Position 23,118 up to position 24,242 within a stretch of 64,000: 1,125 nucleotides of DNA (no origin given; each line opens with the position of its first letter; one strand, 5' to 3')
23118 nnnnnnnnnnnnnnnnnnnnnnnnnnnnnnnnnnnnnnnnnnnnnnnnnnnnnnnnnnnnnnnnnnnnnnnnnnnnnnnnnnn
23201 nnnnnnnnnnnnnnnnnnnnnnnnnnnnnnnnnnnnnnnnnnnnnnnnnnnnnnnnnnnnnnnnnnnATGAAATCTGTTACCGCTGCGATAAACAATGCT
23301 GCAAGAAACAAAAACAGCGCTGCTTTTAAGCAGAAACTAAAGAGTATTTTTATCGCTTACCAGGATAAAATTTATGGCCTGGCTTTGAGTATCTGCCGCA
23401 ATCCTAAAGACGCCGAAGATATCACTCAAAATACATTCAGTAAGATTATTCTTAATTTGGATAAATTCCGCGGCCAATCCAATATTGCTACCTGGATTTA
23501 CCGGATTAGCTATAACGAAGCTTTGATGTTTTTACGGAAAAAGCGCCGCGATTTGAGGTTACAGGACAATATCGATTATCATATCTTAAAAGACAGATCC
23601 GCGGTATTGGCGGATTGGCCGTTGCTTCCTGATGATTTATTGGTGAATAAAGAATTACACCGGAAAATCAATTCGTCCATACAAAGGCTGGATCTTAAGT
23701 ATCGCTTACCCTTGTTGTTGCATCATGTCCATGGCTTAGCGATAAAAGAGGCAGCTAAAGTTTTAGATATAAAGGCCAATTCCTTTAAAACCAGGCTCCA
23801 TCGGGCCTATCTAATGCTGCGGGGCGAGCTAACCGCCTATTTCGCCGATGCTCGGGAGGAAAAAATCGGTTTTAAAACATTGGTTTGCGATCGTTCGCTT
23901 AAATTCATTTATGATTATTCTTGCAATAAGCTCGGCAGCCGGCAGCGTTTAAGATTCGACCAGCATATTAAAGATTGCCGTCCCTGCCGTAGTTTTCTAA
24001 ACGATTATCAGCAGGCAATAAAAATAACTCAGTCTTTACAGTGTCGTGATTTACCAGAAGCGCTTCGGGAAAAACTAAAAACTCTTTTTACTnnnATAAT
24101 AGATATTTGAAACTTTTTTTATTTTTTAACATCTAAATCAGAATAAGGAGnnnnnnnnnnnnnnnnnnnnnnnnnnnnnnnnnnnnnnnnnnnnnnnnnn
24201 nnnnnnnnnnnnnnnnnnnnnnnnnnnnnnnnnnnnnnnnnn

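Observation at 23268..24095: ECF sigma factor with a fused C-terminal ZAS-like zinc finger (sigma/anti-sigma in one polypeptide)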

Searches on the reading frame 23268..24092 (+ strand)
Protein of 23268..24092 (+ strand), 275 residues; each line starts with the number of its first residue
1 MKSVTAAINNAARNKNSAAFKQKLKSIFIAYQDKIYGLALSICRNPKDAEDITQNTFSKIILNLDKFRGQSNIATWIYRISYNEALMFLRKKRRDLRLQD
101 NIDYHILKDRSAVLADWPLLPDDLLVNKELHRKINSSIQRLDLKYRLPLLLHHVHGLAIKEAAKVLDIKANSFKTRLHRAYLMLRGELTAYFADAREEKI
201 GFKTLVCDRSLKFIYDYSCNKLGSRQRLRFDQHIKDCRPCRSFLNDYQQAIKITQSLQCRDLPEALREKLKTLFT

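Call 3: search_protein_families(library=pfam, proteins=[window:23268-24092:+], max_evalue=1)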
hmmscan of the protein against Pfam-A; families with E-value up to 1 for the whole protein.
window:23268-24092:+ (275 aa): 3 families
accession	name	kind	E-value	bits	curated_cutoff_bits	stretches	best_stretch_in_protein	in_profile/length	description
PF04542.20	Sigma70_r2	-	6.4e-15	55.1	24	1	29-94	3-70/71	Sigma-70 region 2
PF08281.18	Sigma70_r4_2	-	3.5e-10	39.8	25.7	1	133-182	3-52/54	Sigma-70, region 4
PF13490.11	zf-HC2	-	0.0047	17.4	22.2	1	221-241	15-35/35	Putative zinc-finger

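Call 4: search_protein_families(library=ncbifam, proteins=[window:23268-24092:+], max_evalue=1)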
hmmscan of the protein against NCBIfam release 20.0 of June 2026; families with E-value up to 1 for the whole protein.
window:23268-24092:+ (275 aa): 93 families (the best 25 are shown)
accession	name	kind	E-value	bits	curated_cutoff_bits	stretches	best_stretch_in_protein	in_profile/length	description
NF008888.0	PRK11922.1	equivalog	1e-37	130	204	1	8-210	20-218/231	RNA polymerase sigma factor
NF007223.0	PRK09641.1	equivalog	5.4e-33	114.4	209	1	26-188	22-184/187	RNA polymerase sigma factor SigW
TIGR02948.1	SigW_bacill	equivalog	1e-27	97.4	243.1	1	25-188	21-184/187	RNA polymerase sigma factor SigW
NF006930.0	PRK09415.1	subfamily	1.7e-24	86.6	198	1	21-188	15-175/179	RNA polymerase factor sigma C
TIGR02950.1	SigM_subfam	subfamily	2.9e-24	85.7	147.95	1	24-185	2-155/159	RNA polymerase sigma factor, SigM family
TIGR02937.1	sigma70-ECF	superfamily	1.6e-22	79.9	42.9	1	25-187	4-164/165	sigma-70 family RNA polymerase sigma factor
NF007216.0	PRK09638.1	equivalog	3.8e-22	78.9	194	1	12-189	12-175/180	RNA polymerase sigma factor SigY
TIGR02947.1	SigH_actino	hypoth_equivalog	2.7e-21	76.2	251.55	1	17-193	6-184/193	RNA polymerase sigma-70 factor, TIGR02947 family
NF053879.1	RNAPolSigSigVBac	equivalog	2.9e-21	75.8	190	1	21-189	3-156/160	RNA polymerase sigma factor SigV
TIGR02985.1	Sig70_bacteroi1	subfamily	3.2e-21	76.2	126.4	1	25-188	4-162/162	RNA polymerase sigma-70 factor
NF009166.1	PRK12513.1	equivalog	5.4e-21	75.2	206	1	27-192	27-190/193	RNA polymerase sigma factor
NF007220.0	PRK09639.1-5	equivalog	8e-21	74.6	260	1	24-190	5-166/181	RNA polymerase sigma factor SigX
NF009174.0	PRK12522.1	equivalog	1.3e-20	74.1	217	1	22-194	3-173/175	RNA polymerase sigma factor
NF058625.1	sigma_PG0214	equivalog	2.7e-20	72.8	130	1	22-189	4-162/170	GFO_1088 family ECF-type sigma factor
TIGR02939.1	RpoE_Sigma70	equivalog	1.2e-19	71.1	236.15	1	22-181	20-179/190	RNA polymerase sigma factor RpoE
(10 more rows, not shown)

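Call 5: find_homologous_proteins(query=window:23268-24092:+)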
Query window:23268-24092:+ (275 aa): 246 proteins with E <= 0.001 among 1354 candidates; the best 120 are listed.
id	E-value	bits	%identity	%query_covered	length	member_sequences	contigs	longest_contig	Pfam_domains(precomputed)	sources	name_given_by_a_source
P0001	1.1e-177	607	100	100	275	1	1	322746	PF04542.21,PF08281.19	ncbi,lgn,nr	ncbi:MAG: sigma-70 family RNA polymerase sigma factor [Candidatus Omnitrophica bacterium]|nr:sigma-7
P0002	7.4e-73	263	50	91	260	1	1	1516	PF04542.21,PF08281.19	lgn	-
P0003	1.1e-71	260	48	90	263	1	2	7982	PF13490.12,PF04542.21,PF08281.19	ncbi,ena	-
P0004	1.2e-70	256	50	91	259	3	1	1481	PF04545.23,PF04542.21,PF08281.19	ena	-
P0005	2.0e-70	255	48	91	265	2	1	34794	PF04542.21,PF08281.19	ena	-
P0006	1.0e-69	253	46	92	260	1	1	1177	PF04542.21,PF08281.19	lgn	-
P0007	3.2e-69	251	47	91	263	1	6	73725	PF04542.21,PF08281.19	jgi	jgi:RNA polymerase sigma-70 factor (ECF subfamily)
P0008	3.9e-69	251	47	90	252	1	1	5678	PF04542.21,PF08281.19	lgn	-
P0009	3.3e-68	248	48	90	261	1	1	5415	PF04542.21,PF08281.19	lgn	-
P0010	5.1e-68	248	47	90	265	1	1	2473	PF04542.21,PF08281.19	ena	-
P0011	7.8e-67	244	48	91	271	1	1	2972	PF04542.21,PF08281.19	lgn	-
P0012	1.0e-66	243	47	89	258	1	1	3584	PF22233.3,PF04545.23,PF04542.21,PF08281.19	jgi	-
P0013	4.1e-66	241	45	94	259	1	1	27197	PF04542.21,PF08281.19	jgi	jgi:RNA polymerase sigma-70 factor (ECF subfamily)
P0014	5.5e-66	241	46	92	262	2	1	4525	PF13490.12,PF04542.21,PF08281.19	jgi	-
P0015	1.8e-64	236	46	92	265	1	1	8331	PF04542.21,PF08281.19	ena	-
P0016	4.1e-64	235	49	91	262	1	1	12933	PF04542.21,PF08281.19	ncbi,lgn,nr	ncbi:MAG: sigma-70 family RNA polymerase sigma factor [Candidatus Omnitrophica bacterium]|nr:sigma-7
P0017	4.1e-64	235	44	90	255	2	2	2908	PF04542.21,PF08281.19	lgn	-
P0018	6.4e-64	234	45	91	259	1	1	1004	PF04542.21,PF08281.19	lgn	-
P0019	2.8e-63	232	43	91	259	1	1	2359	PF04542.21,PF08281.19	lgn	-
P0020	4.3e-63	231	43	91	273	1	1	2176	PF04542.21,PF08281.19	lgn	-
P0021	3.1e-62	229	43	90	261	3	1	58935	PF04542.21,PF08281.19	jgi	-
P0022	1.3e-61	227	44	91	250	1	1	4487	PF04542.21,PF08281.19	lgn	-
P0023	7.2e-60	221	44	89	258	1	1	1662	PF04542.21,PF08281.19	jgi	jgi:RNA polymerase sigma-70 factor, ECF subfamily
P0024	2.8e-59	219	45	91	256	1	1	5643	PF13490.12,PF04542.21,PF08281.19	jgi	-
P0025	4.6e-59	218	46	91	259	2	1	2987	PF04542.21,PF08281.19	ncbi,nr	ncbi:MAG: sigma-70 family RNA polymerase sigma factor [Candidatus Omnitrophica bacterium]|nr:sigma-7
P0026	1.6e-58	216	41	93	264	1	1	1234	PF04542.21,PF08281.19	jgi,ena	-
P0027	8.6e-58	214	41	92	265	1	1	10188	PF04542.21,PF08281.19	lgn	-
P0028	4.4e-57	212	43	91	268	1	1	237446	PF04542.21,PF08281.19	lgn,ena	-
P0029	2.2e-56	209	41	92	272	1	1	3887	PF13490.12,PF04542.21,PF08281.19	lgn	-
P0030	2.0e-55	206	39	93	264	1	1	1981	PF04542.21,PF08281.19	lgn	-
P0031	3.5e-55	205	43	91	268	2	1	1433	PF04545.23,PF04542.21,PF08281.19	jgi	-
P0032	6.1e-55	205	41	91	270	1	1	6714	PF04545.23,PF04542.21,PF08281.19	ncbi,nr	ncbi:MAG: sigma-70 family RNA polymerase sigma factor [Candidatus Omnitrophica bacterium]|nr:sigma-7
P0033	2.4e-53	199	40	90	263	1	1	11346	PF04542.21,PF08281.19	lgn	-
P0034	5.4e-52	195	41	91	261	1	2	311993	PF04542.21,PF08281.19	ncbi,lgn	-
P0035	1.5e-44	171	40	89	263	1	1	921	PF04542.21,PF08281.19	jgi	jgi:RNA polymerase sigma-70 factor (ECF subfamily)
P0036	4.0e-44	169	47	63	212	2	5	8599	PF04542.21,PF08281.19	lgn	-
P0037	6.1e-33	133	39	68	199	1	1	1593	PF07638.18,PF04545.23,PF04542.21,PF12645.14,PF08281.19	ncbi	-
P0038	2.9e-30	124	40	63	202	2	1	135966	PF07638.18,PF04545.23,PF04542.21,PF08281.19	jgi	jgi:RNA polymerase sigma-70 factor, ECF subfamily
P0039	2.8e-27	114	39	63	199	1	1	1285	PF07638.18,PF22233.3,PF04545.23,PF04542.21,PF08281.19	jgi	jgi:RNA polymerase sigma-70 factor (ECF subfamily)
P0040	2.8e-27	114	39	63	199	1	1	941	PF07638.18,PF22233.3,PF04545.23,PF04542.21,PF08281.19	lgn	-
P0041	4.6e-27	113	36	72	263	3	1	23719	PF07638.18,PF04545.23,PF04542.21,PF08281.19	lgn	-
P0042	4.9e-27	113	39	70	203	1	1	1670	PF07638.18,PF04545.23,PF04542.21,PF08281.19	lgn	-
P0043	9.1e-27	112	34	69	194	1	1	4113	PF07638.18,PF04545.23,PF04542.21,PF12645.14,PF08281.19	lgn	-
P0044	5.6e-26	110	39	59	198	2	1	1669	PF07638.18,PF04545.23,PF04542.21,PF08281.19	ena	-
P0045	1.6e-25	108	36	67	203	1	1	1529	PF04545.23,PF04542.21,PF08281.19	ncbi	-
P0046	2.3e-25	108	38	61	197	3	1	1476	PF07638.18,PF04545.23,PF04542.21,PF08281.19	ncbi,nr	ncbi:MAG TPA: sigma-70 family RNA polymerase sigma factor [Anaerolineae bacterium]|nr:sigma-70 famil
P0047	2.5e-25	108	38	61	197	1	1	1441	PF07638.18,PF04545.23,PF04542.21,PF08281.19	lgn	-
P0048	2.8e-25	107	38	61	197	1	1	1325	PF07638.18,PF04545.23,PF04542.21,PF08281.19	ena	-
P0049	5.9e-25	106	38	61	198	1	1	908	PF07638.18,PF04545.23,PF04542.21,PF08281.19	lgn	-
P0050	7.1e-25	106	37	66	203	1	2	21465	PF04545.23,PF04542.21,PF08281.19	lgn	-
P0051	8.6e-25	106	39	55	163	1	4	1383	PF04545.23,PF04542.21,PF08281.19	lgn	-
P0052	1.2e-24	105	34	65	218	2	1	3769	PF04545.23,PF04542.21,PF08281.19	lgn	-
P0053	1.5e-24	105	38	61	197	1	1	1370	PF07638.18,PF04545.23,PF04542.21,PF08281.19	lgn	-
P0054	2.8e-24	104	35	70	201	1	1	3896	PF07638.18,PF04545.23,PF04542.21,PF08281.19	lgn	-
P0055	3.7e-24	104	39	59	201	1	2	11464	PF07638.18,PF04545.23,PF04542.21,PF08281.19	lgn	-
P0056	3.8e-24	104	35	70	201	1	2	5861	PF07638.18,PF04545.23,PF04542.21,PF08281.19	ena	-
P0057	7.1e-24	103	36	61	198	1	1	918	PF07638.18,PF04545.23,PF04542.21,PF08281.19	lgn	-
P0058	7.6e-24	103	36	67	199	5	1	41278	PF04545.23,PF04542.21,PF08281.19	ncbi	-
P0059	1.2e-23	102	37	59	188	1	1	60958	PF07638.18,PF04545.23,PF04542.21,PF08281.19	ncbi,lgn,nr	ncbi:MAG: sigma-70 family RNA polymerase sigma factor [bacterium]|nr:sigma-70 family RNA polymerase 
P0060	1.3e-23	102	36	59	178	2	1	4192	PF04545.23,PF04542.21,PF08281.19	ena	-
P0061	1.3e-23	102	34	59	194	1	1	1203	PF07638.18,PF04545.23,PF04542.21,PF08281.19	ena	-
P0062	1.3e-23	102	34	61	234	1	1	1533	PF07638.18,PF04545.23,PF04542.21,PF08281.19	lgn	-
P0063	1.4e-23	102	35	64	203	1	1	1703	PF04545.23,PF04542.21,PF08281.19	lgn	-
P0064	1.6e-23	102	35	64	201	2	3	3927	PF07638.18,PF04545.23,PF04542.21,PF08281.19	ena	-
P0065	2.0e-23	101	36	63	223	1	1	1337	PF07638.18,PF04545.23,PF04542.21,PF08281.19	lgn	-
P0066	3.8e-23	100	35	59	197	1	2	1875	PF04545.23,PF04542.21,PF08281.19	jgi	-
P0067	3.9e-23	100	38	60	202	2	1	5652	PF07638.18,PF04545.23,PF04542.21,PF08281.19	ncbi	-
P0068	4.0e-23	100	36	66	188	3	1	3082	PF07638.18,PF04545.23,PF04542.21,PF08281.19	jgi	-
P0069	4.0e-23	100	36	66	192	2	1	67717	PF07638.18,PF04545.23,PF04542.21,PF08281.19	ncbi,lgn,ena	-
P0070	4.7e-23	100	39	60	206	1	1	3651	PF07638.18,PF04545.23,PF04542.21,PF08281.19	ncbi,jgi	-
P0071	4.8e-23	100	34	64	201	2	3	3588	PF07638.18,PF04545.23,PF04542.21,PF08281.19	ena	-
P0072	5.4e-23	100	37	59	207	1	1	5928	PF04545.23,PF04542.21,PF08281.19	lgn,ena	-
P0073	5.5e-23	100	34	64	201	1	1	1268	PF07638.18,PF04545.23,PF04542.21,PF08281.19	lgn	-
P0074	6.9e-23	100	34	64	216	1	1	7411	PF07638.18,PF04545.23,PF04542.21,PF08281.19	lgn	-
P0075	7.0e-23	100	35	64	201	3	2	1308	PF07638.18,PF04545.23,PF04542.21,PF08281.19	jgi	-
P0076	9.0e-23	99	36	59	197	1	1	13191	PF04545.23,PF04542.21,PF08281.19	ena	-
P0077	1.1e-22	99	39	59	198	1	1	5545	PF07638.18,PF04545.23,PF04542.21,PF08281.19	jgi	jgi:RNA polymerase sigma-70 factor (ECF subfamily)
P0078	1.3e-22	99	34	64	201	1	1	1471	PF07638.18,PF04545.23,PF04542.21,PF08281.19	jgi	jgi:RNA polymerase sigma-70 factor, ECF subfamily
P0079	1.5e-22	99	35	64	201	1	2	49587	PF07638.18,PF04545.23,PF04542.21,PF08281.19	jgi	-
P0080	1.6e-22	98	34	64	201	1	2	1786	PF07638.18,PF04545.23,PF04542.21,PF08281.19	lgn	-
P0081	2.3e-22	98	38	59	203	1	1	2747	PF07638.18,PF04545.23,PF04542.21,PF08281.19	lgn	-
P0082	2.4e-22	98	36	69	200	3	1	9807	PF07638.18,PF04545.23,PF04542.21,PF08281.19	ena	-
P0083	3.0e-22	98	35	64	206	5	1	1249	PF07638.18,PF04545.23,PF04542.21,PF12645.14,PF08281.19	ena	-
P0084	3.2e-22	97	36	59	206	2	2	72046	PF07638.18,PF04545.23,PF04542.21,PF12645.14,PF08281.19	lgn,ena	-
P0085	4.9e-22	97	37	66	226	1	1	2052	PF07638.18,PF04545.23,PF04542.21,PF08281.19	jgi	jgi:RNA polymerase sigma-70 factor (ECF subfamily)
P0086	4.9e-22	97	33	66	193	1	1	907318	PF04545.23,PF04542.21,PF08281.19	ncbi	-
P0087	5.5e-22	97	37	59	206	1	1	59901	PF07638.18,PF04545.23,PF04542.21,PF12645.14,PF08281.19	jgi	-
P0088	7.2e-22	96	36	68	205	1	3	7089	PF07638.18,PF04545.23,PF04542.21,PF08281.19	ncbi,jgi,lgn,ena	-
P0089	8.1e-22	96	34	64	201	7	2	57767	PF07638.18,PF04545.23,PF04542.21,PF08281.19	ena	-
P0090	1.2e-21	96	34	64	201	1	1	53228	PF07638.18,PF04545.23,PF04542.21,PF08281.19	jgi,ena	-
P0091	1.4e-21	95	36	62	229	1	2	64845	PF04545.23,PF04542.21,PF08281.19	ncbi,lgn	-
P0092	1.5e-21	95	35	64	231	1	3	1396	PF04545.23,PF04542.21,PF08281.19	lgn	-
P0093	2.2e-21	95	36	66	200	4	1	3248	PF07638.18,PF04545.23,PF04542.21,PF08281.19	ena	-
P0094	2.5e-21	95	34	59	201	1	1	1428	PF07638.18,PF04545.23,PF04542.21,PF08281.19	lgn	-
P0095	3.9e-21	94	36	63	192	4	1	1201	PF04545.23,PF04542.21,PF08281.19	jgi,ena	-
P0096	5.8e-21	93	33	66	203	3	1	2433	PF04545.23,PF04542.21,PF08281.19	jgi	-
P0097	5.9e-21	93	33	66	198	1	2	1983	PF07638.18,PF04545.23,PF04542.21,PF08281.19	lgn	-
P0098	6.5e-21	93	27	88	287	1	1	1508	PF13490.12,PF04545.23,PF04542.21,PF08281.19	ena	-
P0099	7.9e-21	93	35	60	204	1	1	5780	PF04542.21,PF08281.19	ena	-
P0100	1.4e-20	92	35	63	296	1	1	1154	PF04545.23,PF04542.21,PF08281.19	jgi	jgi:RNA polymerase sigma-70 factor (ECF subfamily)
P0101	1.5e-20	92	34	63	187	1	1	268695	PF04545.23,PF04542.21,PF08281.19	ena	-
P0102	1.5e-20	92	35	59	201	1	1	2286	PF04545.23,PF04542.21,PF08281.19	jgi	jgi:RNA polymerase sigma-70 factor (ECF subfamily)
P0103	1.8e-20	92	32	59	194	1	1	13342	PF07638.18,PF04545.23,PF04542.21,PF08281.19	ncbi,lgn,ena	-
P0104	1.8e-20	92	32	68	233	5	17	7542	PF07638.18,PF04545.23,PF04542.21,PF08281.19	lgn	-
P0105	1.9e-20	92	33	67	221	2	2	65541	PF07638.18,PF04545.23,PF04542.21,PF08281.19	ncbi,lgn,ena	-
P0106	2.5e-20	91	34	63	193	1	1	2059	PF07638.18,PF04545.23,PF04542.21,PF08281.19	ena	-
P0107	3.1e-20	91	35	66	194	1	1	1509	PF07638.18,PF04545.23,PF04542.21,PF08281.19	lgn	-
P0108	4.4e-20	90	39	55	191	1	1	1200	PF04545.23,PF04542.21,PF08281.19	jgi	-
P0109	4.6e-20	90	35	59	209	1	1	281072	PF07638.18,PF04545.23,PF04542.21,PF08281.19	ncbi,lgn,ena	-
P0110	3.1e-19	88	36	59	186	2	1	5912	PF07638.18,PF04545.23,PF04542.21,PF08281.19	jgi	jgi:RNA polymerase sigma-70 factor (ECF subfamily)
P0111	4.0e-19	87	37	56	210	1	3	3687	PF04542.21,PF08281.19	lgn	-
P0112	5.9e-19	87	35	59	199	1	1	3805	PF04545.23,PF04542.21,PF08281.19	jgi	-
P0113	6.0e-19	87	36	54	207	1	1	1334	PF07638.18,PF04545.23,PF04542.21,PF08281.19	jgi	jgi:RNA polymerase sigma-70 factor (ECF subfamily)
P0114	6.7e-19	87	35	64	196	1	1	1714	PF07638.18,PF04545.23,PF04542.21,PF08281.19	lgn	-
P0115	7.9e-19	86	24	95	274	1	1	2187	PF07638.18,PF04545.23,PF04542.21,PF08281.19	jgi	jgi:RNA polymerase sigma-70 factor (ECF subfamily)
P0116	8.5e-19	86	37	60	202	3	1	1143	PF07638.18,PF04545.23,PF04542.21,PF08281.19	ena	-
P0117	1.3e-18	86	35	68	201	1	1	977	PF07638.18,PF04545.23,PF04542.21,PF08281.19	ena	-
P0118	1.4e-18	86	31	66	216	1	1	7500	PF07638.18,PF04545.23,PF04542.21,PF08281.19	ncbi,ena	-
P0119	1.7e-18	85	34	68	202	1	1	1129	PF07638.18,PF04545.23,PF04542.21,PF08281.19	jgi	jgi:RNA polymerase sigma-70 factor (ECF subfamily)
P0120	1.9e-18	85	35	59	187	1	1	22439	PF07638.18,PF04545.23,PF04542.21,PF08281.19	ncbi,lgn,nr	ncbi:MAG: sigma-70 family RNA polymerase sigma factor [Candidatus Stahlbacteria bacterium]|nr:sigma-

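Call 20: find_encoding_contigs(protein=P0034, flank=6000, max_places=2)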
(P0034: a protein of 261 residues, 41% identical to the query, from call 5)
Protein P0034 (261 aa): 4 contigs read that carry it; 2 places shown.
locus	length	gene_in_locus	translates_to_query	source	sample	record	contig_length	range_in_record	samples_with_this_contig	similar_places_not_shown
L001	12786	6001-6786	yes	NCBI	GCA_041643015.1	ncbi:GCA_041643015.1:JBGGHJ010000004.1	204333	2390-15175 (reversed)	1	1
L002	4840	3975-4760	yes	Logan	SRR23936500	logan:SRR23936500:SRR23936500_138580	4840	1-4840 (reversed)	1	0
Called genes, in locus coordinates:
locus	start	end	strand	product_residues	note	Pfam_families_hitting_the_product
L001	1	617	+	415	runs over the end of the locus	PF01566:Nramp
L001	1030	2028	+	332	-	PF02655:ATP-grasp_3, PF07478:Dala_Dala_lig_C, PF13535:ATP-grasp_4 (weak), PF03133:TTL (weak)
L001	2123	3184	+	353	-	PF01071:GARS_A (weak), PF02655:ATP-grasp_3, PF07478:Dala_Dala_lig_C, PF13535:ATP-grasp_4 (weak)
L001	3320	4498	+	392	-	PF04055:Radical_SAM, PF13353:Fer4_12 (faint), PF12544:LAM_C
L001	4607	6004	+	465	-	PF00753:Lactamase_B, PF12706:Lactamase_B_2 (weak), PF16661:Lactamase_B_6, PF10996:Beta-Casp, PF07521:RMMBL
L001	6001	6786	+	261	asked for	PF04542:Sigma70_r2, PF08281:Sigma70_r4_2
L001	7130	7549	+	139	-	PF01329:Pterin_4a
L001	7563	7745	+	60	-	-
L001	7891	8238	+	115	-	-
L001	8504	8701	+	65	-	PF00313:CSD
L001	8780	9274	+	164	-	PF02915:Rubrerythrin (faint)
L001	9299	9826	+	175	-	PF01965:DJ-1_PfpI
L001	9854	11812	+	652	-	PF00009:GTP_EFTU, PF22042:EF-G_D2, PF03144:GTP_EFTU_D2, PF14492:EFG_III, PF16658:RF3_C (weak), PF03764:EFG_IV, PF00679:EFG_C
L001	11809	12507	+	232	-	PF06071:YchF-GTPase_C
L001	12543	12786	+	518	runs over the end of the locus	PF02142:MGS, PF01808:AICARFT_IMPCHas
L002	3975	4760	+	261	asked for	PF04542:Sigma70_r2, PF08281:Sigma70_r4_2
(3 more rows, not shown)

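Call 21: find_encoding_contigs(protein=P0028, flank=6000, max_places=2)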
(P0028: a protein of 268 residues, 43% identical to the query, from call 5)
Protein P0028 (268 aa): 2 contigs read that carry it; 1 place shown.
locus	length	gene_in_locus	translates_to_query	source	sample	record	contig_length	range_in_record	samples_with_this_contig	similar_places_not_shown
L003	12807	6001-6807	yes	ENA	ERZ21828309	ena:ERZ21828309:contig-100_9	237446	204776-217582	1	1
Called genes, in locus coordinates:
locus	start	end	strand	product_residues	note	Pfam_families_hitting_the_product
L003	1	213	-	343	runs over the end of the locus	PF13428:TPR_14 (faint), PF13432:TPR_16, PF23914:TPR_CcmH_CycH (faint), PF00515:TPR_1 (weak), PF07719:TPR_2 (weak), PF13424:TPR_12 (weak), PF00515:TPR_1 (weak), PF07719:TPR_2 (weak), +8 more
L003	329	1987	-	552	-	PF13231:PMT_2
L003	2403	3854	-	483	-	PF07690:MFS_1, PF13347:MFS_2, PF12832:MFS_1_like, PF00083:Sugar_tr (faint), PF07690:MFS_1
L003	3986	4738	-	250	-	PF02535:Zip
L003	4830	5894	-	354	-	PF01625:PMSR, PF01641:SelR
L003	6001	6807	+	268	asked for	PF04542:Sigma70_r2, PF08281:Sigma70_r4_2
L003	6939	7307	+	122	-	PF00581:Rhodanese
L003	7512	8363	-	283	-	PF02775:TPP_enzyme_C, PF12367:PFO_beta_C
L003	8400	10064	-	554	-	PF01558:POR, PF02776:TPP_enzyme_N (weak), PF01855:POR_N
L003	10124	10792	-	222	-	PF01865:PhoU_div, PF01895:PhoU (faint)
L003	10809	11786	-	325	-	PF01384:PHO4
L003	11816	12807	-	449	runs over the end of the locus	PF03448:MgtE_N, PF00571:CBS, PF01769:MgtE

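Call 22: find_encoding_contigs(protein=P0007, flank=6000, max_places=1)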
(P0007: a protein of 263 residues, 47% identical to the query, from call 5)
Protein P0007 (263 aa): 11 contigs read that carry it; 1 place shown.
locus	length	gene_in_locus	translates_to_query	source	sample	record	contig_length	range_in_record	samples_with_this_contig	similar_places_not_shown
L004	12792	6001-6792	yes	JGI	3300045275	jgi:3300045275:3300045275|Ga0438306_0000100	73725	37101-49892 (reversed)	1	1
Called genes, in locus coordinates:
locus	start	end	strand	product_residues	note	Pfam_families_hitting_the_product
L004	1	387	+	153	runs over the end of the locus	PF01243:PNPOx_N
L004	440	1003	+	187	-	PF02525:Flavodoxin_2, PF03358:FMN_red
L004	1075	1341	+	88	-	PF00462:Glutaredoxin, PF13417:GST_N_3 (weak)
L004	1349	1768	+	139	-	PF00583:Acetyltransf_1, PF13673:Acetyltransf_10, PF13508:Acetyltransf_7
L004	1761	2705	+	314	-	PF09924:LPG_synthase_C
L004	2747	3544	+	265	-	PF02535:Zip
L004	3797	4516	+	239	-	PF01613:Flavin_Reduct, PF21349:RUBY_RBDX (faint), PF00301:Rubredoxin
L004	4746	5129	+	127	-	-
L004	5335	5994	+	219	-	PF00730:HhH-GPD, PF00633:HHH (weak)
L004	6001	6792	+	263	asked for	PF04542:Sigma70_r2, PF08281:Sigma70_r4_2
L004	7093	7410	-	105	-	PF00085:Thioredoxin (weak)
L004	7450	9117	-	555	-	PF02554:CstA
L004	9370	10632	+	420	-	PF00890:FAD_binding_2 (faint), PF01134:GIDA (faint), PF01266:DAO (faint), PF03486:HI0933_like, PF07992:Pyr_redox_2 (weak), PF12831:FAD_oxidored, PF13454:NAD_binding_9 (faint), PF22780:HI0933_like_1st, +1 more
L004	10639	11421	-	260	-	PF03743:TrbI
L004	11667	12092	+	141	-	PF02082:Rrf2, PF01325:Fe_dep_repress (weak)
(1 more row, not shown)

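Call 23: find_encoding_contigs(protein=P0021, flank=6000, max_places=1)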
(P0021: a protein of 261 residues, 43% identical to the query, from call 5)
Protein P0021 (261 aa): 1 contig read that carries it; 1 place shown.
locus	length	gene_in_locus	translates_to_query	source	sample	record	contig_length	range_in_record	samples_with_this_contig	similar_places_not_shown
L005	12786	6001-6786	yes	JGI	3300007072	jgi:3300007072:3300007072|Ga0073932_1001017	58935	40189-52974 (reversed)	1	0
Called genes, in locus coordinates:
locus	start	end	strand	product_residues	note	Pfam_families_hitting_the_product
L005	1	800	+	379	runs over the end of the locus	PF03773:ArsP_1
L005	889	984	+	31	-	-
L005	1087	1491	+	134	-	PF02082:Rrf2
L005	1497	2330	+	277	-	PF00037:Fer4 (weak), PF12837:Fer4_6 (weak), PF12838:Fer4_7 (faint), PF13237:Fer4_10, PF14697:Fer4_21 (weak), PF25160:LdpA_Fe-S-bd (faint), PF13187:Fer4_9 (weak), PF27217:AF_0155, +1 more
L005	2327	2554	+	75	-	-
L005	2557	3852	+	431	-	PF03063:Prismane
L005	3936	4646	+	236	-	PF00175:NAD_binding_1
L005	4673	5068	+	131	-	PF01880:Desulfoferrodox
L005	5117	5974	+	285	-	PF00578:AhpC-TSA, PF08534:Redoxin, PF01329:Pterin_4a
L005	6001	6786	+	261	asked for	PF04542:Sigma70_r2, PF08281:Sigma70_r4_2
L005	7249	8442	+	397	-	PF00753:Lactamase_B, PF19583:ODP, PF00258:Flavodoxin_1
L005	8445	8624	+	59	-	PF02915:Rubrerythrin (weak)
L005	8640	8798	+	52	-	PF00301:Rubredoxin, PF21349:RUBY_RBDX (faint)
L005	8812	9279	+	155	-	PF01243:PNPOx_N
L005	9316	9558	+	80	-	PF00462:Glutaredoxin, PF13417:GST_N_3 (weak)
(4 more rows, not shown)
